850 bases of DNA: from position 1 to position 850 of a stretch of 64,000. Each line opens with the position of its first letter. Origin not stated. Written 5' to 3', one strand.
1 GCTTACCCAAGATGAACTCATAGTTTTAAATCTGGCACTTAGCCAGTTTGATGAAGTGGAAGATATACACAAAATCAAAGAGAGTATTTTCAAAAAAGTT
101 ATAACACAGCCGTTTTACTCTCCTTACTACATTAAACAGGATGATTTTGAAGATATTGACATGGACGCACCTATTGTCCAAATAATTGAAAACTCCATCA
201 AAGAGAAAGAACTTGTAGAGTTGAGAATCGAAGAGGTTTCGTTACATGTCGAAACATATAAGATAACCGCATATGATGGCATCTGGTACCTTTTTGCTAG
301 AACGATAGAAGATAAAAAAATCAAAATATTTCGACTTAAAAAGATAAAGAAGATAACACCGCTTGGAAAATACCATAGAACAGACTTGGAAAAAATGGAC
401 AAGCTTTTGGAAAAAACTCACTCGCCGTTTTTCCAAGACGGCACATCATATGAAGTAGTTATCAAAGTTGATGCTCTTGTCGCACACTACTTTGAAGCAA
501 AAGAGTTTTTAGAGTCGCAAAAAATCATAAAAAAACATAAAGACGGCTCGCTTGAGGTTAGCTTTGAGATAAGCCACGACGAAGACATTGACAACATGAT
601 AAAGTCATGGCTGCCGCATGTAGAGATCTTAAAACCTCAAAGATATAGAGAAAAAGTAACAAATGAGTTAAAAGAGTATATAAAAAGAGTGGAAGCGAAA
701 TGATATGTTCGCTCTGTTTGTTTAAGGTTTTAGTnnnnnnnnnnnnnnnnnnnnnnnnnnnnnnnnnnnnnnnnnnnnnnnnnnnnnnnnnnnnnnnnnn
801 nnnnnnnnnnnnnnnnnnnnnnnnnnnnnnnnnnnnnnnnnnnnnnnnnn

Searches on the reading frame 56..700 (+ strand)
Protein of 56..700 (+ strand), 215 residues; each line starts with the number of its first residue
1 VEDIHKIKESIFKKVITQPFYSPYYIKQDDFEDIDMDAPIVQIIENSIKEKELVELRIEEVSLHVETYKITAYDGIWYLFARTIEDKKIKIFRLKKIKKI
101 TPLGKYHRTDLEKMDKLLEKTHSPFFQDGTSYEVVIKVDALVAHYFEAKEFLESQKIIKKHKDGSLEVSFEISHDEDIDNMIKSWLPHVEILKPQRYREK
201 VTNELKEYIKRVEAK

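Call 48: search_protein_families(library=pfam, proteins=[window:56-700:+], max_evalue=0.001)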
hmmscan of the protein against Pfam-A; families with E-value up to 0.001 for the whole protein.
window:56-700:+ (215 aa): 2 families
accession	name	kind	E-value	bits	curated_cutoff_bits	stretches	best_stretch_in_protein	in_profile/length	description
PF25583.1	WCX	-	8.1e-13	49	23.9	1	131-208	2-75/76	WCX domain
PF13280.12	WYL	-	1.8e-06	28.3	21.8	1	60-101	28-69/70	WYL domain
